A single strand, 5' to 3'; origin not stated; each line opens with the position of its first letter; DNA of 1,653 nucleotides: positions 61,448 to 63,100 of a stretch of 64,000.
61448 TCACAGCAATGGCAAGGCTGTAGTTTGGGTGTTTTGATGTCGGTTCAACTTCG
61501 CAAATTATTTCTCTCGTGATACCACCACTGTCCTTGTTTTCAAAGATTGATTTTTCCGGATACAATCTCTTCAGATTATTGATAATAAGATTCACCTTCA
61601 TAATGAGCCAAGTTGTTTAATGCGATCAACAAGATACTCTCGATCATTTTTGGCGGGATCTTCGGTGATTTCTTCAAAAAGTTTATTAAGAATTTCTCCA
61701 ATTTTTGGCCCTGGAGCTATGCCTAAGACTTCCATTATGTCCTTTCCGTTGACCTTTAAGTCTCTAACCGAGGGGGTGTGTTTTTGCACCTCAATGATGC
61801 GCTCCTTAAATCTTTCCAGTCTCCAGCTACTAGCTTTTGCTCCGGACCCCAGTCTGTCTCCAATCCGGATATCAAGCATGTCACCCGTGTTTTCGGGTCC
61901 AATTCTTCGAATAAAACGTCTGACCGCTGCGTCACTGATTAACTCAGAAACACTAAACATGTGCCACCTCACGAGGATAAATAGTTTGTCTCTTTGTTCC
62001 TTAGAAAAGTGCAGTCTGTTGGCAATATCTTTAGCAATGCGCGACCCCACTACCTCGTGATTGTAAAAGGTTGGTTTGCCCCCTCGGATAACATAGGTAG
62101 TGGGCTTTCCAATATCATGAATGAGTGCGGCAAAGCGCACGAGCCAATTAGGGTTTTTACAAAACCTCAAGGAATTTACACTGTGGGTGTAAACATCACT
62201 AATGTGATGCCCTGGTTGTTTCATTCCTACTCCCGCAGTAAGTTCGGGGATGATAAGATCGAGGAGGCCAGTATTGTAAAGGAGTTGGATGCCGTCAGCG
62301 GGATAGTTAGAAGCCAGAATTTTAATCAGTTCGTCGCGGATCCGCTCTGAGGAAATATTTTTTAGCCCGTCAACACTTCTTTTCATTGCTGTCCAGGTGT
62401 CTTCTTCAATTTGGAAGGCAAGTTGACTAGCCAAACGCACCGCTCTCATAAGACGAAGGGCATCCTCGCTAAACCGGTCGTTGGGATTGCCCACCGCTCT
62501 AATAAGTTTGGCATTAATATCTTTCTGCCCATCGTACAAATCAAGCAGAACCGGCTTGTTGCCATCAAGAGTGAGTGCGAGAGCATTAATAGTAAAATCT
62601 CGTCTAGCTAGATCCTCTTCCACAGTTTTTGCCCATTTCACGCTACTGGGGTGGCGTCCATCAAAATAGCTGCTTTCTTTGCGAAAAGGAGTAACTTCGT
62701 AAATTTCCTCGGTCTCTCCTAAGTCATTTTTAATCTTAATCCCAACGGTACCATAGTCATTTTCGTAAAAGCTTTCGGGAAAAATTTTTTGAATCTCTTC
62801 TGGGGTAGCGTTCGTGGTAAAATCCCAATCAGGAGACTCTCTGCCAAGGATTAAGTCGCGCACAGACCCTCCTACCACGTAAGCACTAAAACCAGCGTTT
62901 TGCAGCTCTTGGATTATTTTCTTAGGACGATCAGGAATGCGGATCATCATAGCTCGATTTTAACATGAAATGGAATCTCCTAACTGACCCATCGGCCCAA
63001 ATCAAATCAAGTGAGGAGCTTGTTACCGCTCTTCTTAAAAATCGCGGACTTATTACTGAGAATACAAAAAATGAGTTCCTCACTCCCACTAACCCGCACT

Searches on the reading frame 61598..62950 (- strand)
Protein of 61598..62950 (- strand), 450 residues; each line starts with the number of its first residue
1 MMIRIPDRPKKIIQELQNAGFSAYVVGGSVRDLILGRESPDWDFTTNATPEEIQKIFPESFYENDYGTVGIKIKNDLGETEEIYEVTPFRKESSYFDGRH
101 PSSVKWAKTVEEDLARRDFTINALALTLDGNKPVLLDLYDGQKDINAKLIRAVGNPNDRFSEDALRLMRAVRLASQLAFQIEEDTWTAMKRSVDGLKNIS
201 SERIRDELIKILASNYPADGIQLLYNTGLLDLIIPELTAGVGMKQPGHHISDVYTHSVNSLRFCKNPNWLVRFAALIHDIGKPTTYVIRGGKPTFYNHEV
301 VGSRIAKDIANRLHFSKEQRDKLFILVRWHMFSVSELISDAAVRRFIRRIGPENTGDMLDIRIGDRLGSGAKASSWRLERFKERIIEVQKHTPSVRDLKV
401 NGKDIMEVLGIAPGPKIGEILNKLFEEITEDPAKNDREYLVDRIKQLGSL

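Call 47: search_protein_families(library=pfam, max_evalue=0.01, proteins=[window:61598-62950:-])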
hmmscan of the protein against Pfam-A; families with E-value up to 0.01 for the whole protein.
window:61598-62950:- (450 aa): 4 families
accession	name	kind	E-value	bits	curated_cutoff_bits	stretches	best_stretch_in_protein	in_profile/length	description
PF01743.26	PolyA_pol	-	5.7e-34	117.6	23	1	23-151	1-126/126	Poly A polymerase head domain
PF12627.12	PolyA_pol_RNAbd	-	4.2e-21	74.9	22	1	179-238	2-61/64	Probable RNA and SrmB- binding site of polymerase A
PF13735.12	tRNA_NucTran2_2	-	3.3e-09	37.3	27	1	394-442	99-147/149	tRNA nucleotidyltransferase domain 2 putative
PF01966.28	HD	-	3.8e-08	34.1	22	1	270-335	26-90/116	HD domain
